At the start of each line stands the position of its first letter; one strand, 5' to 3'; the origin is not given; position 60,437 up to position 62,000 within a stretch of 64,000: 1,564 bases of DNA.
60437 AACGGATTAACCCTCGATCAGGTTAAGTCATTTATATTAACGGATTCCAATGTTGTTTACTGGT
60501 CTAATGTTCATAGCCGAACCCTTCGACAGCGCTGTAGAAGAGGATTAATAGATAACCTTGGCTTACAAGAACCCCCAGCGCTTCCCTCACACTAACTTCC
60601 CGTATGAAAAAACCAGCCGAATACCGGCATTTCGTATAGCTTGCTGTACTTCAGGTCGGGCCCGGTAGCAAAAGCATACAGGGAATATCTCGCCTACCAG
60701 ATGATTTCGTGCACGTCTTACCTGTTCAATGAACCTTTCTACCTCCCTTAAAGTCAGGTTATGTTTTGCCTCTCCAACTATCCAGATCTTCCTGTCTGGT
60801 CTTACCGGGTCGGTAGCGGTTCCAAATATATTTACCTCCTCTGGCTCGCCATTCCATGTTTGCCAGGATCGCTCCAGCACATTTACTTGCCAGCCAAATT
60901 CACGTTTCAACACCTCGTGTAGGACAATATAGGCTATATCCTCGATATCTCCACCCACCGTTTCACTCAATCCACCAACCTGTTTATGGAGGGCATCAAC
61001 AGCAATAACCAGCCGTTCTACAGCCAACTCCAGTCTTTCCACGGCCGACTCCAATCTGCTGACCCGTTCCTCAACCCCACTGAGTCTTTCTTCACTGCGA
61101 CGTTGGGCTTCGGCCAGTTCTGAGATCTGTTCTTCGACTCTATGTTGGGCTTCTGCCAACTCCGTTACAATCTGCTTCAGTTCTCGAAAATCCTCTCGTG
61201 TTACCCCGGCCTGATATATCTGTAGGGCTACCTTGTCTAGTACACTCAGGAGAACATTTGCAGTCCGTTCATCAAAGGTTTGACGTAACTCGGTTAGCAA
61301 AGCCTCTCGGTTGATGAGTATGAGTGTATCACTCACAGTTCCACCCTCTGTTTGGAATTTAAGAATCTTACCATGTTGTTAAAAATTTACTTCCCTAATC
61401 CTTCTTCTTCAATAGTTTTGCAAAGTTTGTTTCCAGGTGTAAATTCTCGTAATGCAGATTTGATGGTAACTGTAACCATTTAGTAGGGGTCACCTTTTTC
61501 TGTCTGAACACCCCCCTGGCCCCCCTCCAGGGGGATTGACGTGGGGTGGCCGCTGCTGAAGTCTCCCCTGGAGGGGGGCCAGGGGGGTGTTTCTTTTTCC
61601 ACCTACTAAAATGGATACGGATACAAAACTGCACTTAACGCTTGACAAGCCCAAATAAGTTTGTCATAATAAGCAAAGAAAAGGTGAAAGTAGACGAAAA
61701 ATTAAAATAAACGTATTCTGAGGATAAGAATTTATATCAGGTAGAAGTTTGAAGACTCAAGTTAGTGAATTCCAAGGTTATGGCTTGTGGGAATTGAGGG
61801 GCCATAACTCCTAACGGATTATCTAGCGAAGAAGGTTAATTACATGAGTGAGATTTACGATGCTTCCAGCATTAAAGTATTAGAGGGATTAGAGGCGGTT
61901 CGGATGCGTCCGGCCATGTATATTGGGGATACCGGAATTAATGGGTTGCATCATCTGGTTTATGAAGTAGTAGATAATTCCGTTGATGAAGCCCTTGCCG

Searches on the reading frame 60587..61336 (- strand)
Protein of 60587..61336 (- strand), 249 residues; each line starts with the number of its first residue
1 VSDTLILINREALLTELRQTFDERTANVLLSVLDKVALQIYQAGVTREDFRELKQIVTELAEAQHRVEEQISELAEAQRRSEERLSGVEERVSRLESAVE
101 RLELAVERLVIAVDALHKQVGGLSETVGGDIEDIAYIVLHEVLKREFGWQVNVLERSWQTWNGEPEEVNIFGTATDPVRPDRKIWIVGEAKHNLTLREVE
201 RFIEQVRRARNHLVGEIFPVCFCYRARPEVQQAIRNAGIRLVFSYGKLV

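Call 10: search_protein_families(library=pfam, proteins=[window:60587-61336:-])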
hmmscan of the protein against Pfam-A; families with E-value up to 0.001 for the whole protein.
window:60587-61336:- (249 aa): 2 families
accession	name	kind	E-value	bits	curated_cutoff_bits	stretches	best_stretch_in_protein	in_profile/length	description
PF07889.17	DUF1664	-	0.00033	21.1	34.6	0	52-123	49-120/124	Protein of unknown function (DUF1664)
PF04513.17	Baculo_PEP_C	-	0.00092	19.7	38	0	48-138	52-138/140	Baculovirus polyhedron envelope protein, PEP, C terminus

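Call 19: find_encoding_contigs(protein=window:60587-61336:-, flank=10000, max_places=6)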
Protein window:60587-61336:- (249 aa): no gene with exactly this product is on record in the collection.

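Call 52: search_protein_families(library=pfam, proteins=[window:60587-61336:-], max_evalue=0.01)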
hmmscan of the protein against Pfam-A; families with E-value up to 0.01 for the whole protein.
window:60587-61336:- (249 aa): 9 families
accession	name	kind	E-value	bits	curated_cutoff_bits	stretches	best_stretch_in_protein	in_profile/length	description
PF07889.17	DUF1664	-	0.00033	21.1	34.6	1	52-123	49-120/124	Protein of unknown function (DUF1664)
PF04513.17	Baculo_PEP_C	-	0.00092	19.7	38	1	48-138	52-138/140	Baculovirus polyhedron envelope protein, PEP, C terminus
PF10046.14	BLOC1_2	-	0.0039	18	33.4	0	46-109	32-91/96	Biogenesis of lysosome-related organelles complex-1 subunit 2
PF25526.1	LIP-1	-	0.004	17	34.1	1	53-109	131-186/250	Liprin-alpha-like coiled coil domain 2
PF15960.10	DUF4763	-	0.0064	16.2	30.1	0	26-103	62-140/236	Domain of unknown function (DUF4763)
PF20663.3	COG4_N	-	0.0075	16.8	27.3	1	40-107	8-74/107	Conserved oligomeric Golgi complex subunit 4, N-terminal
PF04065.20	Not3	-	0.0079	16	25.8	0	53-136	128-208/231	Not1 N-terminal domain, CCR4-Not complex component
PF16888.10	YwqH-like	-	0.0088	16.7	33.7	0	42-85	11-54/123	YwqH-like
PF15397.11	DUF4618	-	0.0088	15.9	34.9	0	21-138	32-147/258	Domain of unknown function (DUF4618)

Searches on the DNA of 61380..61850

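Call 51: search_rna_families(source=window, start=61380, end=61850, threshold=evalue, max_evalue=5)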
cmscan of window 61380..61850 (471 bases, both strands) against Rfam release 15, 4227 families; matches with E-value up to 5: 14.
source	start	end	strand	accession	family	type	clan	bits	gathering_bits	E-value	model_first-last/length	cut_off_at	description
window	61508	61590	+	RF00983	mir-662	Gene; miRNA;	-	32.3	88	0.00035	1-82/82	no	mir-662 microRNA precursor family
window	61518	61580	+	RF03900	mir-9242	Gene; miRNA;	-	32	62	0.00086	1-66/66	no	mir-9242 microRNA precursor family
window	61518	61580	-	RF03900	mir-9242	Gene; miRNA;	-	31.1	62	0.0014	1-66/66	no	mir-9242 microRNA precursor family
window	61507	61591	+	RF03960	mir-6644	Gene; miRNA;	-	25.2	82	0.0042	12-54/67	no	mir-6644 microRNA precursor family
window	61507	61591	-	RF03960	mir-6644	Gene; miRNA;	-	25.2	82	0.0042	12-54/67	no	mir-6644 microRNA precursor family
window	61506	61593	-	RF03844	mir-3190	Gene; miRNA;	-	24.7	81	0.081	1-77/77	no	mir-3190 microRNA precursor family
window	61505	61594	+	RF03844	mir-3190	Gene; miRNA;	-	24.6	81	0.083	1-77/77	no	mir-3190 microRNA precursor family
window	61506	61594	-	RF03179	mir-1182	Gene; miRNA;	-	22.8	90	0.065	1-96/96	no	mir-1182 microRNA precursor family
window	61507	61591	-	RF01015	mir-885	Gene; miRNA;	-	20.8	66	0.083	16-57/74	no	mir-885 microRNA precursor family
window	61509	61589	-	RF03698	mir-2861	Gene; miRNA;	-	18.7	89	1.7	1-82/82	no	mir-2861 microRNA precursor family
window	61501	61541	-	RF02795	Pab91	Gene; snRNA; snoRNA; HACA-box;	-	18.3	71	0.85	1-57/57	no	Pab91 RNA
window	61564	61635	+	RF03538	Flavi_TBFV_CRE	Cis-reg;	-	18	60.5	3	1-106/106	no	Tick-borne Flavivirus 3' UTR cis-acting replication element (CRE)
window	61507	61612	+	RF01581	RUF6-5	Gene; sRNA;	-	17.9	70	0.69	1-156/156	no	Plasmodium RNA of unknown function RUF6-5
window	61521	61577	-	RF03261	mir-1759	Gene; miRNA;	-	17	58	2.2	1-75/75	no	mir-1759 microRNA precursor family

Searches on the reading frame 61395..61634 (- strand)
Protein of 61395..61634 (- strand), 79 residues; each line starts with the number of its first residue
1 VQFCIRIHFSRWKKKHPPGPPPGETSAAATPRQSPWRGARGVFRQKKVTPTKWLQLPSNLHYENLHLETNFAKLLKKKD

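Call 32: find_homologous_proteins(query=window:61395-61634:-, max_evalue=0.1)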
Query window:61395-61634:-: no candidate shares three 5-residue words with the query. No homologue found.
